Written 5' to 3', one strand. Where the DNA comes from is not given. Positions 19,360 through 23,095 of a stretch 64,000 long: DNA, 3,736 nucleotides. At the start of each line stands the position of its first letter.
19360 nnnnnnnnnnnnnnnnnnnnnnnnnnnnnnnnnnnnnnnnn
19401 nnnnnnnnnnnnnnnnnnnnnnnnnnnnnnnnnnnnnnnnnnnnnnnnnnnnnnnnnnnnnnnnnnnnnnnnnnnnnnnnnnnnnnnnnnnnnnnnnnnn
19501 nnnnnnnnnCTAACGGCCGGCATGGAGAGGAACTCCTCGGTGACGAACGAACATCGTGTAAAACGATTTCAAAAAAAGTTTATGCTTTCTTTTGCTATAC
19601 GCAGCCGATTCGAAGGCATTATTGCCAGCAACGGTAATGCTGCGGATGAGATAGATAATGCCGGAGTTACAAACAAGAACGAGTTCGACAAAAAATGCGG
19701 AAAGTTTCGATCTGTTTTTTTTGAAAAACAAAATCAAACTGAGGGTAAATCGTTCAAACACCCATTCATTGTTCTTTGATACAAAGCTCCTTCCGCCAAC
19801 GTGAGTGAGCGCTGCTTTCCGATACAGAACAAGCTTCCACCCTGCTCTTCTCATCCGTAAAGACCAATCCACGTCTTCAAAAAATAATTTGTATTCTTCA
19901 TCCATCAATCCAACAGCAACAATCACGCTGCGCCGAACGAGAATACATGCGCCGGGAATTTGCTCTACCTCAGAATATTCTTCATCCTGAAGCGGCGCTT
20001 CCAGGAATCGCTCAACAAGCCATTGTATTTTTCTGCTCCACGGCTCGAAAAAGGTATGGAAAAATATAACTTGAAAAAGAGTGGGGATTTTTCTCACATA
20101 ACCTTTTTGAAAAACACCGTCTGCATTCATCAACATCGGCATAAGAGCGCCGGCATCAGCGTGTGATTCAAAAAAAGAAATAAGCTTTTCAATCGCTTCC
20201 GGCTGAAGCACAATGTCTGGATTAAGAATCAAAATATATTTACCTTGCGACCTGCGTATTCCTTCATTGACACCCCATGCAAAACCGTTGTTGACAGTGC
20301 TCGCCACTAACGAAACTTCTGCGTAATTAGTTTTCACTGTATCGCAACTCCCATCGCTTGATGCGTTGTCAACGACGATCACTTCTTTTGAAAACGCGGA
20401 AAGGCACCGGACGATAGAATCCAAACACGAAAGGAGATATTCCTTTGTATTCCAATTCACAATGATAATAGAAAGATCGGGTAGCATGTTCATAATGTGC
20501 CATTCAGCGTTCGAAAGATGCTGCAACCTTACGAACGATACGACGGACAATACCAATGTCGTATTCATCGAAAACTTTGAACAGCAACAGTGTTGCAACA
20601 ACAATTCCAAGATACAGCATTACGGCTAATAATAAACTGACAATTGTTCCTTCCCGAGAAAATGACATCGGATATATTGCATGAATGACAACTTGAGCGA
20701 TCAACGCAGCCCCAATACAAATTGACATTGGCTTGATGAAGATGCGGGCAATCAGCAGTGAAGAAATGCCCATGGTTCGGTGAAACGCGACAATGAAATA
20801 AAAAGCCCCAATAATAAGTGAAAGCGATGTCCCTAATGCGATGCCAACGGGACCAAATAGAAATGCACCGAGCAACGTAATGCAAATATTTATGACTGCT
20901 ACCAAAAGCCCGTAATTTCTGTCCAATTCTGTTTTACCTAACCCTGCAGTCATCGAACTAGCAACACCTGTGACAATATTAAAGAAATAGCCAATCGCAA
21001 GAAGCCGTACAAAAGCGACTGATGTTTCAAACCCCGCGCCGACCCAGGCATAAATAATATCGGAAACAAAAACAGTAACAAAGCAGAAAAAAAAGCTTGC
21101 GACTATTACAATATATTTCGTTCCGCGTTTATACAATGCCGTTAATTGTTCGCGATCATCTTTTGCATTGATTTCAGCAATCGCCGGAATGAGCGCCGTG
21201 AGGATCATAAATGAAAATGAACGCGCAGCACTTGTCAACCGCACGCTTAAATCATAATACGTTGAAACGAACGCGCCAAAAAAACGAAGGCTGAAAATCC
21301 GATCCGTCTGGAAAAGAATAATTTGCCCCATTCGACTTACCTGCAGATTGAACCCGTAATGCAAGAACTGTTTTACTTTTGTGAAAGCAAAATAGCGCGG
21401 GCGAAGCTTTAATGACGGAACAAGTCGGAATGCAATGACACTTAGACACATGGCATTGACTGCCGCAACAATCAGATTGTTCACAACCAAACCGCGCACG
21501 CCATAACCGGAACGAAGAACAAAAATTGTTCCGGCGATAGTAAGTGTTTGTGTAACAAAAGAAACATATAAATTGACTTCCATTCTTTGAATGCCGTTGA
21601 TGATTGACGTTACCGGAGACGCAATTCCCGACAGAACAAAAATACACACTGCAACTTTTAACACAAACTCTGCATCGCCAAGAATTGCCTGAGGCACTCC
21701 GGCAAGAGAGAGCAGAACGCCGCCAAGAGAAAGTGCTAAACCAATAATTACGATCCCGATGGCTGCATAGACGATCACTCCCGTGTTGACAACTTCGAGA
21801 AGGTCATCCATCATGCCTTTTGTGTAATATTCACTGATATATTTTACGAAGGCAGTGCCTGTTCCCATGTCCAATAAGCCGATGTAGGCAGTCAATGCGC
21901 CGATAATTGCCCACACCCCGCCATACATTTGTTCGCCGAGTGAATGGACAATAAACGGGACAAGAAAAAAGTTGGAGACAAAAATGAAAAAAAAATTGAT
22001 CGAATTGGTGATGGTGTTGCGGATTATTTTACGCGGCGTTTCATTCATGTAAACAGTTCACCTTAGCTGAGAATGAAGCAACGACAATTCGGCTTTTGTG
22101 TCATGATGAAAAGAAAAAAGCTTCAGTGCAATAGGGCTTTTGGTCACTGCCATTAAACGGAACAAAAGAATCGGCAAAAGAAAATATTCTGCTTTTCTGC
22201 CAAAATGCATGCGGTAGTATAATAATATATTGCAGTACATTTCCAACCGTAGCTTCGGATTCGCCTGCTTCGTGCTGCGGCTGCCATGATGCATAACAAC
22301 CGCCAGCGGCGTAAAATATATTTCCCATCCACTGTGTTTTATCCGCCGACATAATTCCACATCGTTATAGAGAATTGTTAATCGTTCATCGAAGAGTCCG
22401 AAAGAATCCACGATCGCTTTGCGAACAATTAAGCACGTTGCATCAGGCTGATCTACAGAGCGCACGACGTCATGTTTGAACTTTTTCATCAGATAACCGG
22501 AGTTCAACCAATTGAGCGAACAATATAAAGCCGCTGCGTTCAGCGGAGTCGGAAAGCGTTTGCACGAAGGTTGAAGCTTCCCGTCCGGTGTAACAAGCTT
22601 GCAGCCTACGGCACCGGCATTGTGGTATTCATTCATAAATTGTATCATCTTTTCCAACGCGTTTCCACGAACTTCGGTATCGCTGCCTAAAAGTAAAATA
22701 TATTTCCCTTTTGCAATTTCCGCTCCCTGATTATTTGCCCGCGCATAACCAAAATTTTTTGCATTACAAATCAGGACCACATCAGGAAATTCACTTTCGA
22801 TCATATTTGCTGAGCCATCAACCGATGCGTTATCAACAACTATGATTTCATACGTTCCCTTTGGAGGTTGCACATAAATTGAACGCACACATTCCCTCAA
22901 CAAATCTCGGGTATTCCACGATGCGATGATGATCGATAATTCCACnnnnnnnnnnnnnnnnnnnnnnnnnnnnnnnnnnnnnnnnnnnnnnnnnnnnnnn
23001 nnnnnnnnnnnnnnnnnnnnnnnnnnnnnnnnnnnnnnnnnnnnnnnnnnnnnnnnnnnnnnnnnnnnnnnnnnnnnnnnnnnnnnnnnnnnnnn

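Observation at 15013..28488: nadD, a 7-gene glycan-assembly cluster and a partial trp operon fused into one co-directional, codon-overlapping array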

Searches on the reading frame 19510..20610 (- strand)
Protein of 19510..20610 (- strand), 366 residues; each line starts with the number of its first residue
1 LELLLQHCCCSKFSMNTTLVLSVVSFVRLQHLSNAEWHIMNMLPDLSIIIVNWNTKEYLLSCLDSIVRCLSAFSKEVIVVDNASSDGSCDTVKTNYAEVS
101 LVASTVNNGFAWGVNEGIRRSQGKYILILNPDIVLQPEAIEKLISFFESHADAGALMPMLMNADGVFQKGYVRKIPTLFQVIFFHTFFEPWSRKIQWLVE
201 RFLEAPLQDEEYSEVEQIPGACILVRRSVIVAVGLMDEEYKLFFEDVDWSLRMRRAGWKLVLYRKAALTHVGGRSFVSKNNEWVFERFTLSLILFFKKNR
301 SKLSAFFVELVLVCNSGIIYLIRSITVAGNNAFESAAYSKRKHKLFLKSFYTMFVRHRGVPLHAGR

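Call 3: search_protein_families(library=pfam, proteins=[window:19510-20610:-])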
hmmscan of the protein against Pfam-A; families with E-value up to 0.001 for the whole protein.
window:19510-20610:- (366 aa): 5 families
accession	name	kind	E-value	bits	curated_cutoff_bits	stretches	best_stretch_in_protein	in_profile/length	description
PF00535.33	Glycos_transf_2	-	4e-22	79.4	23.3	1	47-228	1-162/168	Glycosyl transferase family 2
PF13641.12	Glyco_tranf_2_3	-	2.1e-20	74.1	27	1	44-276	1-217/230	Glycosyltransferase like family 2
PF13712.12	Glyco_tranf_2_5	-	1.4e-06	28.7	27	0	104-154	35-86/210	Glycosyltransferase like family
PF13632.12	Glyco_trans_2_3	-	0.00012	22.4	27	0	126-270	2-122/198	Glycosyl transferase family group 2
PF13506.12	Glyco_transf_21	-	0.00052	20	21.7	0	119-275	27-160/174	Glycosyl transferase family 21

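Call 25: search_protein_families(library=ncbifam, proteins=[window:19510-20610:-], max_evalue=0.001)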
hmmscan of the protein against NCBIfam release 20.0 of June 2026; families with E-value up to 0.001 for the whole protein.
window:19510-20610:- (366 aa): 21 families
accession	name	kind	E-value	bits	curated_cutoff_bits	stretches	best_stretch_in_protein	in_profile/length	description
TIGR03111.1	glyc2_xrt_Gpos1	hypoth_equivalog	2.8e-16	59.4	363.95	1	22-271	25-266/439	TIGR03111 family XrtG-associated glycosyltransferase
TIGR03965.1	mycofact_glyco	equivalog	4.7e-15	55.4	280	2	20-149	50-181/467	mycofactocin biosynthesis glycosyltransferase MftF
TIGR01556.1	rhamnosyltran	subfamily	5.4e-15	55.3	200.55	2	222-277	152-207/281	rhamnosyltransferase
TIGR03937.1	PgaC_IcaA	equivalog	1.1e-14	54.3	422.3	1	32-156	33-159/407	poly-beta-1,6-N-acetyl-D-glucosamine synthase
NF041875.1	EPS_EpsD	equivalog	8e-14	51.8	370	1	46-163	1-120/325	exopolysaccharide biosynthesis glycosyltransferase EpsD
TIGR04283.1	glyco_like_mftF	equivalog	5.5e-12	45.7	182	1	46-156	1-107/221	TIGR04283 family arsenosugar biosynthesis glycosyltransferase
NF007482.0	PRK10073.1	equivalog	1.1e-11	44.3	423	1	40-147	2-110/334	glycosyltransferase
NF047683.1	TeichurnBiosyTuaG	equivalog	2.2e-10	40.6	400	1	41-167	3-132/252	teichuronic acid biosynthesis protein TuaG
NF038302.1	EPS_HpsE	equivalog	2.4e-10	39.9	300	1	45-156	2-120/307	hormogonium polysaccharide biosynthesis glycosyltransferase HpsE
NF045692.1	OglycostaseCruG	equivalog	2.7e-08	33.1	600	1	35-142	32-147/386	2'-O-glycosyltransferase CruG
TIGR03469.1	HpnB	hypoth_equivalog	2.6e-07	30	379.25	1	24-191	20-198/386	hopene-associated glycosyltransferase HpnB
TIGR04242.1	nodulat_NodC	equivalog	3.8e-07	29.4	550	1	34-161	38-169/395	chitooligosaccharide synthase NodC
NF053739.1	GlytfEpsEBac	equivalog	7.7e-07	28.4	450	1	44-154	1-114/265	glycosyltransferase EpsE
NF050050.1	ProtGlycPglI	equivalog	2.7e-06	27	500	1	44-147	2-108/306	GalNAc(5)-diNAcBac-PP-undecaprenol beta-1,3-glucosyltransferase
TIGR04009.1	wcaE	equivalog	3.8e-06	26.4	369.2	1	46-141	3-101/248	colanic acid biosynthesis glycosyltransferase WcaE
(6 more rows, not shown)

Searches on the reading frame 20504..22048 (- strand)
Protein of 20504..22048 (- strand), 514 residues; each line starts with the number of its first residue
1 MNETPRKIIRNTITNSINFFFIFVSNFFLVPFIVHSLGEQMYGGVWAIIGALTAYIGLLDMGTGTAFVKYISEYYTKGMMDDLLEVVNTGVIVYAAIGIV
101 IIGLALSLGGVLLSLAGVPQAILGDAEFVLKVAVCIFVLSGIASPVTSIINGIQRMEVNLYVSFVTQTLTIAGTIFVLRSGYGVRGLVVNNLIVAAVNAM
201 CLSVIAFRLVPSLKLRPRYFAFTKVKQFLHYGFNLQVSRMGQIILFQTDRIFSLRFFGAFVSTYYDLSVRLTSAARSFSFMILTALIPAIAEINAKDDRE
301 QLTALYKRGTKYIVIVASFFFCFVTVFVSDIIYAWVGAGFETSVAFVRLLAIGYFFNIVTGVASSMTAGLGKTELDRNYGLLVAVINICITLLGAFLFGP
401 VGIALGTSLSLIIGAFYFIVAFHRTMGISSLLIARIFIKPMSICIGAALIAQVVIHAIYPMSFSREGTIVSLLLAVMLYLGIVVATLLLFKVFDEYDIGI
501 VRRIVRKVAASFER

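Call 3: search_protein_families(library=pfam, proteins=[window:20504-22048:-])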
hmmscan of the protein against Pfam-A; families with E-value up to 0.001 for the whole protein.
window:20504-22048:- (514 aa): 2 families
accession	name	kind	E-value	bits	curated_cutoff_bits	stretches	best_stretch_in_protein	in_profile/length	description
PF01943.22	Polysacc_synt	-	7.8e-13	48.9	28.2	1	10-293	3-273/274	Polysaccharide biosynthesis protein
PF01554.23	MatE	-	3.8e-09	36.9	24.9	2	21-171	7-156/161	MatE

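Call 25: search_protein_families(library=ncbifam, proteins=[window:20504-22048:-], max_evalue=0.001)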
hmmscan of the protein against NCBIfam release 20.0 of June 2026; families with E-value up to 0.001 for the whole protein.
window:20504-22048:- (514 aa): 2 families
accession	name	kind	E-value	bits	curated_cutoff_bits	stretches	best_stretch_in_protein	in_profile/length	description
TIGR00797.1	matE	subfamily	1.3e-11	44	147.4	2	43-239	29-227/396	MATE family efflux transporter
NF041503.1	WZX_like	subfamily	7.7e-05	21.9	300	1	16-360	3-363/429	O-unit flippase-like protein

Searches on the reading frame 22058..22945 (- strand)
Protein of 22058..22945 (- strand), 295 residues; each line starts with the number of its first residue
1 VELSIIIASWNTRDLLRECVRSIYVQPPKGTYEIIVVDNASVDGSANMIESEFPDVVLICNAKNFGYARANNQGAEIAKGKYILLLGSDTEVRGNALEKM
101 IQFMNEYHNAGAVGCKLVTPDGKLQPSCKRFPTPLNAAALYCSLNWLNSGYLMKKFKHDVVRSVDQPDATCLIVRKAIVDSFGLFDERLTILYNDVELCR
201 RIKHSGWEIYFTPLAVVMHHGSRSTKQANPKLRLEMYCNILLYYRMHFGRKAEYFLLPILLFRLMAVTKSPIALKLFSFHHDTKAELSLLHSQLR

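Call 3: search_protein_families(library=pfam, proteins=[window:22058-22945:-])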
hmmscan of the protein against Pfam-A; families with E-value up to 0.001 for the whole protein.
window:22058-22945:- (295 aa): 4 families
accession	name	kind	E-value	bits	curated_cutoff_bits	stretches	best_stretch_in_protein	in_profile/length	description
PF00535.33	Glycos_transf_2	-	2.1e-26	93.3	23.3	1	4-122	1-121/168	Glycosyl transferase family 2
PF13641.12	Glyco_tranf_2_3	-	1e-18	68.7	27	1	3-226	3-218/230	Glycosyltransferase like family 2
PF10111.15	Glyco_tranf_2_2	-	1.2e-06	28.7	27.3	1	16-203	15-200/276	Glycosyltransferase like family 2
PF13632.12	Glyco_trans_2_3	-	1.8e-05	25.1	27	1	82-267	1-177/198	Glycosyl transferase family group 2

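Call 25: search_protein_families(library=ncbifam, proteins=[window:22058-22945:-], max_evalue=0.001)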
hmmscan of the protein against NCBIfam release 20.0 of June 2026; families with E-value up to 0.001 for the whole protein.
window:22058-22945:- (295 aa): 22 families
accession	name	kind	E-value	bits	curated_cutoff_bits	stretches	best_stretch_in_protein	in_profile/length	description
NF041875.1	EPS_EpsD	equivalog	1.9e-21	76.8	370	1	3-224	1-211/325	exopolysaccharide biosynthesis glycosyltransferase EpsD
TIGR03965.1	mycofact_glyco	equivalog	2.9e-17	62.7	280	2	3-120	76-194/467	mycofactocin biosynthesis glycosyltransferase MftF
NF007482.0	PRK10073.1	equivalog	5e-16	58.6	423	1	2-164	7-170/334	glycosyltransferase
TIGR04283.1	glyco_like_mftF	equivalog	5.4e-16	58.8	182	1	3-115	1-109/221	TIGR04283 family arsenosugar biosynthesis glycosyltransferase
TIGR01556.1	rhamnosyltran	subfamily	9.6e-16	57.8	200.55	1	18-229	12-211/281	rhamnosyltransferase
NF047683.1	TeichurnBiosyTuaG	equivalog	1.4e-14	54.3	400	1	3-123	8-131/252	teichuronic acid biosynthesis protein TuaG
NF038302.1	EPS_HpsE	equivalog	2.7e-14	52.8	300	1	1-234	1-237/307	hormogonium polysaccharide biosynthesis glycosyltransferase HpsE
TIGR03937.1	PgaC_IcaA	equivalog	2.8e-13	49.6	422.3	1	3-114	47-160/407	poly-beta-1,6-N-acetyl-D-glucosamine synthase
TIGR03111.1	glyc2_xrt_Gpos1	hypoth_equivalog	8.4e-12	44.6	363.95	1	3-114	51-166/439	TIGR03111 family XrtG-associated glycosyltransferase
NF050050.1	ProtGlycPglI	equivalog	4.1e-10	39.5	500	1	2-125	3-128/306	GalNAc(5)-diNAcBac-PP-undecaprenol beta-1,3-glucosyltransferase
NF053739.1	GlytfEpsEBac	equivalog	7.6e-10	38.2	450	1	3-122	3-125/265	glycosyltransferase EpsE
NF038299.1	EPS_HpsN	equivalog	1.3e-09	37.5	425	1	2-225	2-226/317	hormogonium polysaccharide biosynthesis glycosyltransferase HpsN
NF041394.1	GtaseAglG_Halo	equivalog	3.1e-08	33.2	440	1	1-119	1-121/304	glucosyl-dolichyl phosphate glucuronosyltransferase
TIGR04009.1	wcaE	equivalog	1.5e-07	31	369.2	1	1-117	1-120/248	colanic acid biosynthesis glycosyltransferase WcaE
TIGR04242.1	nodulat_NodC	equivalog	9.1e-06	24.9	550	1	5-117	52-168/395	chitooligosaccharide synthase NodC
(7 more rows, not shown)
